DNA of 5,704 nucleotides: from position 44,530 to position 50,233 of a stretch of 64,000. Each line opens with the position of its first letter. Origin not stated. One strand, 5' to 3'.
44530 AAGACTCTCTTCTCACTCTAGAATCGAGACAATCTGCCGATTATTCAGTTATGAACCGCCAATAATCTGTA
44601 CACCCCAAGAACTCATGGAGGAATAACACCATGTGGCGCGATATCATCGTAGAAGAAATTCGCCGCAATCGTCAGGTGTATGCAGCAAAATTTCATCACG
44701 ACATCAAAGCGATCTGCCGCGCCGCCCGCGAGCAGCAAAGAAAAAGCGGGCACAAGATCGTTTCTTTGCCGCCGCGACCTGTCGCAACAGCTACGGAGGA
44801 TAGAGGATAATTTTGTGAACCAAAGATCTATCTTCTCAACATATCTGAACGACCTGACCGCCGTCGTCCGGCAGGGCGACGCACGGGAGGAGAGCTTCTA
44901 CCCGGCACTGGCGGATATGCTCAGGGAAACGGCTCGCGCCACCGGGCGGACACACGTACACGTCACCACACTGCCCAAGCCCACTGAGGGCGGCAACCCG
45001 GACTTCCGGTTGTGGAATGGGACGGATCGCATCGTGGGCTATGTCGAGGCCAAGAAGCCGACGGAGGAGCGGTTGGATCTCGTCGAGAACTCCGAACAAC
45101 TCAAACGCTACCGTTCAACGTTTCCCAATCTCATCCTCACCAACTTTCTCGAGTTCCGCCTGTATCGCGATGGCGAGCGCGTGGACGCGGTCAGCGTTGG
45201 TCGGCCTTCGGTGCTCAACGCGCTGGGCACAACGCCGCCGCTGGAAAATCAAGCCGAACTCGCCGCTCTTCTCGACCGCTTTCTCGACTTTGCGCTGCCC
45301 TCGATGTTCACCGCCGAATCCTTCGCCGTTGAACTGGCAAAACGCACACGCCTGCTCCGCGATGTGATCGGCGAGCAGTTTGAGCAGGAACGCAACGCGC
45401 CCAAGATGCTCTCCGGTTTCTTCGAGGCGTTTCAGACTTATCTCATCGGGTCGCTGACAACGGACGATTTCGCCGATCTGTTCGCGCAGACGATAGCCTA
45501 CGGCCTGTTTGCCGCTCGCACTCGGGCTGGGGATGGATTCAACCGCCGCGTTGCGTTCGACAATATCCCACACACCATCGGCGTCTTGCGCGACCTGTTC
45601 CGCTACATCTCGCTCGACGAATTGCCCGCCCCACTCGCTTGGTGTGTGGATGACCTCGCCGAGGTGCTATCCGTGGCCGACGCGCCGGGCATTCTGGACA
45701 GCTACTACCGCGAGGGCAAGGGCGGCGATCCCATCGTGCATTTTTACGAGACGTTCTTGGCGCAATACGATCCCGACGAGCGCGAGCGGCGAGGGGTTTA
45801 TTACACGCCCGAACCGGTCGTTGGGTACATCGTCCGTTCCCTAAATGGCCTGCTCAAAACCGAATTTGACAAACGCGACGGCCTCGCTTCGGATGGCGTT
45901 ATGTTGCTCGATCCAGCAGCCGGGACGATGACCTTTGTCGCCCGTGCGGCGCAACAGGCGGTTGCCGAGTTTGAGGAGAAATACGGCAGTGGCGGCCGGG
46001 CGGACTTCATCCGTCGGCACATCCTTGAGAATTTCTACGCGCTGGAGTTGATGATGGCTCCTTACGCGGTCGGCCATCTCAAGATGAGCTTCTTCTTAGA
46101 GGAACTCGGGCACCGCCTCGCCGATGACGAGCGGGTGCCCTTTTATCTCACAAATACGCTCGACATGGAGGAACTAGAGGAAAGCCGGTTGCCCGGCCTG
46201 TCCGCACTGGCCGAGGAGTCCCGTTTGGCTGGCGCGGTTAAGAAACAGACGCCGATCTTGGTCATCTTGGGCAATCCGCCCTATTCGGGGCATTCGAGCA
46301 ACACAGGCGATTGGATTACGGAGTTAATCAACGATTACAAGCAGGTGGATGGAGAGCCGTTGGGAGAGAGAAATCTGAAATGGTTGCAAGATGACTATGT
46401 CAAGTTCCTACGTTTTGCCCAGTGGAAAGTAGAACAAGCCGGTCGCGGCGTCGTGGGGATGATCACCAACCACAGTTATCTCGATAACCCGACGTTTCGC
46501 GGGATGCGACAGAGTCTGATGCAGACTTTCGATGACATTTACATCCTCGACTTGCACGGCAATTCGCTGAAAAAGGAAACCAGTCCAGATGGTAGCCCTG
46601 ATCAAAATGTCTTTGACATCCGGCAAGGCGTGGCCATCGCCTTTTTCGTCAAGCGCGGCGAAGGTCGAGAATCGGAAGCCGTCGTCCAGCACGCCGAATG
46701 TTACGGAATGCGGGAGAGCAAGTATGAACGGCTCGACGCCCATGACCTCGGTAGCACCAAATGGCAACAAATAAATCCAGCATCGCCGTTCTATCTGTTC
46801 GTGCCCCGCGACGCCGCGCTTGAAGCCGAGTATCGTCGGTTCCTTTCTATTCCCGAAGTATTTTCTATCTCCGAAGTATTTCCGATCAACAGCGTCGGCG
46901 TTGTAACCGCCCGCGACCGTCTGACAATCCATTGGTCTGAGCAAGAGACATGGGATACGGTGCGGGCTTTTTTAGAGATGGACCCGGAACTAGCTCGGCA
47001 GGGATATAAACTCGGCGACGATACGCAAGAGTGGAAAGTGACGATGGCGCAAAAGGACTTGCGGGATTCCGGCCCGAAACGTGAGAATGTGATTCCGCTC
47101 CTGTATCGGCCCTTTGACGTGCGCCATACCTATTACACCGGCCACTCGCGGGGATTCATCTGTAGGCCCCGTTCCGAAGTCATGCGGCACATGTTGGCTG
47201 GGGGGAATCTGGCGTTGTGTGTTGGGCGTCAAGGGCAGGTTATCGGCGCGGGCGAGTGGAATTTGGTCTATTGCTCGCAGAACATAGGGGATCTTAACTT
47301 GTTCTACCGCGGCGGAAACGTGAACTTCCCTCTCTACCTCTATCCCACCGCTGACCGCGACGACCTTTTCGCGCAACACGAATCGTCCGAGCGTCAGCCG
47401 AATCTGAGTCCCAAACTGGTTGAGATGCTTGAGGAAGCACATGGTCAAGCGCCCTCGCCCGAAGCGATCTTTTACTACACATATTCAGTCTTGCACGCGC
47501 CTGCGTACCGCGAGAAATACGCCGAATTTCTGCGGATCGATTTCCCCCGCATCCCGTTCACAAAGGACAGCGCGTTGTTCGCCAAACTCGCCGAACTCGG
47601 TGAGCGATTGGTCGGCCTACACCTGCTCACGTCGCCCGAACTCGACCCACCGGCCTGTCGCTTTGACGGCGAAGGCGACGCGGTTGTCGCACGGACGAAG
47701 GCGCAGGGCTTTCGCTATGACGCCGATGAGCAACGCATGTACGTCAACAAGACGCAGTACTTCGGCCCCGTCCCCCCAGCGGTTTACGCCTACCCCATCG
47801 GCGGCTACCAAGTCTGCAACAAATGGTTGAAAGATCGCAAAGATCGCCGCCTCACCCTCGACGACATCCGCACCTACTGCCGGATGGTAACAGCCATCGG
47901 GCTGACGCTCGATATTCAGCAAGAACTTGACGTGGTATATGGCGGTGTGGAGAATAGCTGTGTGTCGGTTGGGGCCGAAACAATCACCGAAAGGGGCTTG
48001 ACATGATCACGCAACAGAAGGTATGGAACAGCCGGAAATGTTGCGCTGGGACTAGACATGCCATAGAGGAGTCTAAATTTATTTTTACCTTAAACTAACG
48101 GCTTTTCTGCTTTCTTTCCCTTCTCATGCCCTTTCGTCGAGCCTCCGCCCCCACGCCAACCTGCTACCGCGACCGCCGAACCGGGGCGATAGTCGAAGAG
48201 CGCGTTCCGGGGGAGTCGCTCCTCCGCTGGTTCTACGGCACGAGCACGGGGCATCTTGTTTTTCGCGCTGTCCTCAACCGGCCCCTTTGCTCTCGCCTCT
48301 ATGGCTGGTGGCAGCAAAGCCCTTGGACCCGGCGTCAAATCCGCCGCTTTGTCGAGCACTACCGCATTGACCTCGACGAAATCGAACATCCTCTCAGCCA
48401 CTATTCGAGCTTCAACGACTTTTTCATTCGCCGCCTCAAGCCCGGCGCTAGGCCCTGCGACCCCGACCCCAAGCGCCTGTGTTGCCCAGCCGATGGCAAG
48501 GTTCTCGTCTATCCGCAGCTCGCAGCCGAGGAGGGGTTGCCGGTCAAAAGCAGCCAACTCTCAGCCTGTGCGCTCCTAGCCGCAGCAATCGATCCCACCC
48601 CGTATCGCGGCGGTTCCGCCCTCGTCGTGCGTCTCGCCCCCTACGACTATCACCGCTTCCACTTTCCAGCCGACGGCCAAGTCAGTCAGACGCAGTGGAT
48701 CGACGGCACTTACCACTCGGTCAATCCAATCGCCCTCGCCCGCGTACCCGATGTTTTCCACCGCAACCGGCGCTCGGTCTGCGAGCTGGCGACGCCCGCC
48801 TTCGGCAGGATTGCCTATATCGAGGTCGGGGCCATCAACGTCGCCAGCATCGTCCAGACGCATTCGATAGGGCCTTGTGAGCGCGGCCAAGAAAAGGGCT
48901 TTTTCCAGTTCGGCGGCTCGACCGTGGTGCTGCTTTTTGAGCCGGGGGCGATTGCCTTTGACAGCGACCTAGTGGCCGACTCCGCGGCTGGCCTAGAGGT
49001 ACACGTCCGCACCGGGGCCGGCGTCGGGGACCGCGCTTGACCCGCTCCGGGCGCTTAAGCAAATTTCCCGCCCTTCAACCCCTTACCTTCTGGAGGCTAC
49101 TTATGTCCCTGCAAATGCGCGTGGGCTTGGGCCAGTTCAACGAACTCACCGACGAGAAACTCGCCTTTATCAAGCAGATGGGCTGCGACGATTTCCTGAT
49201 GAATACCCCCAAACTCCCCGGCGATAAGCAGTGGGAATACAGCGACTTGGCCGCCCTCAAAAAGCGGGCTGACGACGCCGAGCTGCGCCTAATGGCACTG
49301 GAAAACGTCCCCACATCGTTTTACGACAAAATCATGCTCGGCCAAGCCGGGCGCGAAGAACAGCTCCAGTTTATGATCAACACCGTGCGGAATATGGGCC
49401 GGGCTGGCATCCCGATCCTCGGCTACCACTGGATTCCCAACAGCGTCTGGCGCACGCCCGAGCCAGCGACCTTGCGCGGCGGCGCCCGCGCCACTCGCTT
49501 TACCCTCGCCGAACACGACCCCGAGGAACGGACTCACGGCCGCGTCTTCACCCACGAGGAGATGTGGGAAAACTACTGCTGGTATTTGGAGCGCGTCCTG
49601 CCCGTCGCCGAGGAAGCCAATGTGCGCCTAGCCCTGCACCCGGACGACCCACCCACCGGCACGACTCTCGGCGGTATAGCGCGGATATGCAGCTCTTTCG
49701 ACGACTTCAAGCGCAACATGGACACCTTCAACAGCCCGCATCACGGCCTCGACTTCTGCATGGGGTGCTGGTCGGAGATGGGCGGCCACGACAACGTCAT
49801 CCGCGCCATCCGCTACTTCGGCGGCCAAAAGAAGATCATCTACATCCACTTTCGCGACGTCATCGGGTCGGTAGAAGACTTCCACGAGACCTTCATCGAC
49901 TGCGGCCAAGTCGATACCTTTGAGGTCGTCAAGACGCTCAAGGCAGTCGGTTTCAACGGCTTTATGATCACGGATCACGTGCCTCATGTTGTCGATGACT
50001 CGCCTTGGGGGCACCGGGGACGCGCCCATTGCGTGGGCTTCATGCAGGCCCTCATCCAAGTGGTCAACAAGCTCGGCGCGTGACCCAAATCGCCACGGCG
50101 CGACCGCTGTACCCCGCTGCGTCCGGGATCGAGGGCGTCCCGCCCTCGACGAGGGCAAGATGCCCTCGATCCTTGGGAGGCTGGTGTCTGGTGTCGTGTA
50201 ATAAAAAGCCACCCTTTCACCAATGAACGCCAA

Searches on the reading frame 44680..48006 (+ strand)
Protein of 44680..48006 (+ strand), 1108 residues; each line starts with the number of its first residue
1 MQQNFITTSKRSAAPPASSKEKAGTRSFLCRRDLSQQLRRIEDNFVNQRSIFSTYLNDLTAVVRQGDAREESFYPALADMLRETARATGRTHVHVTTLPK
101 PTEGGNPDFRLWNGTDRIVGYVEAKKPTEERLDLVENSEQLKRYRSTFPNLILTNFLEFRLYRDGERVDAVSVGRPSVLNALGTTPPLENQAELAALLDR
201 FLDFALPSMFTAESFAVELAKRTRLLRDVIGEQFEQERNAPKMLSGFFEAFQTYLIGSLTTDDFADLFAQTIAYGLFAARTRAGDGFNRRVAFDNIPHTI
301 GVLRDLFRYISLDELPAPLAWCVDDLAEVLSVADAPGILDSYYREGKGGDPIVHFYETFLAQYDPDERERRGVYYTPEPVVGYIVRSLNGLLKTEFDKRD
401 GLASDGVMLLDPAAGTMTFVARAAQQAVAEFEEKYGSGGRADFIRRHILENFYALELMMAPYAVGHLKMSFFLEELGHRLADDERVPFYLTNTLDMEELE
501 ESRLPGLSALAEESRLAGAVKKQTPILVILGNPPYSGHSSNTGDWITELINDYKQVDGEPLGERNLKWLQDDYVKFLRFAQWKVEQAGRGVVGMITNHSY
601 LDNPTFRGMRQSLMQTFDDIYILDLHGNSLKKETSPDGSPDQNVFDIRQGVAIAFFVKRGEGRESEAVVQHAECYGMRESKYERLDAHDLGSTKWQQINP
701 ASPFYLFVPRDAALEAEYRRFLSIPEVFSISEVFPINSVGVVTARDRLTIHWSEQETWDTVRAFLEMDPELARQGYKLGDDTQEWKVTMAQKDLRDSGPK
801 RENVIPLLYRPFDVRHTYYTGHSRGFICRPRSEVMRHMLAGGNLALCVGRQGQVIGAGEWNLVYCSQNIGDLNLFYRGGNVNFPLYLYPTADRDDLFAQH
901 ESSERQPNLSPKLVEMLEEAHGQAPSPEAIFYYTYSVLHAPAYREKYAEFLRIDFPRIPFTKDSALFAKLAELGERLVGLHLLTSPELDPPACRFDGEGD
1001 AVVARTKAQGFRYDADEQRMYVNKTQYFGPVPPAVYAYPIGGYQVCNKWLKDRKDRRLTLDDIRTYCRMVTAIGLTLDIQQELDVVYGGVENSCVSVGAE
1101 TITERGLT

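Call 74: search_protein_families(library=pfam, proteins=[window:44680-48006:+], max_evalue=0.0001)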
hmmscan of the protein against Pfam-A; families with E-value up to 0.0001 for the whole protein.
window:44680-48006:+ (1108 aa): 2 families
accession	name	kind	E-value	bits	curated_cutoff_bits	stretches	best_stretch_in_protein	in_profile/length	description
PF18135.7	Type_ISP_C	-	2.4e-88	296.9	25.9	1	732-1063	1-323/342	Type ISP C-terminal specificity domain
PF02384.22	N6_Mtase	-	1.2e-06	28.6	20.4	1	350-570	4-167/311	N-6 DNA Methylase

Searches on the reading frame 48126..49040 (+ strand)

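Call 97: search_protein_families(library=pfam, proteins=[window:48126-49040:+], max_evalue=0.00001)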
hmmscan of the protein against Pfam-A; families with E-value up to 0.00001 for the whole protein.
window:48126-49040:+ (304 aa): 1 family
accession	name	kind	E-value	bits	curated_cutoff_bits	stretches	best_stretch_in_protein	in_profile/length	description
PF02666.20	PS_Dcarbxylase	-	2.9e-53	180.9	22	1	96-297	1-193/198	Phosphatidylserine decarboxylase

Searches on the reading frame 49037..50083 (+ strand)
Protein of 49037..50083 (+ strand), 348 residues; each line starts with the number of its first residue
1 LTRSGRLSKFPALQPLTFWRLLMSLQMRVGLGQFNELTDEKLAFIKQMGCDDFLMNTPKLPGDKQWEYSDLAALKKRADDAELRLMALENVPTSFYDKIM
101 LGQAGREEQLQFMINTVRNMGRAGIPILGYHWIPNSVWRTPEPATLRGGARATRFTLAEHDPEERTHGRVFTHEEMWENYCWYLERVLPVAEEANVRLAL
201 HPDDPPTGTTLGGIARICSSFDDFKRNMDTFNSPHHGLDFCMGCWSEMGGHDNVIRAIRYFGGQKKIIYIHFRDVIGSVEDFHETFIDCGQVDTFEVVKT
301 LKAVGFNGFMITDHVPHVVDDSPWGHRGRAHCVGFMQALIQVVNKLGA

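Call 97: search_protein_families(library=pfam, proteins=[window:49037-50083:+], max_evalue=0.00001)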
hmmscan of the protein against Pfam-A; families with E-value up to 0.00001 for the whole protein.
window:49037-50083:+ (348 aa): 2 families
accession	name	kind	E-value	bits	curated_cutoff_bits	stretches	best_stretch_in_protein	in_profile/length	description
PF03786.19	UxuA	-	4.9e-51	174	23.7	2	172-343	176-350/352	D-mannonate dehydratase (UxuA)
PF01261.30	AP_endonuc_2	-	1.2e-16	61.6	31.1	1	43-312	2-227/249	Xylose isomerase-like TIM barrel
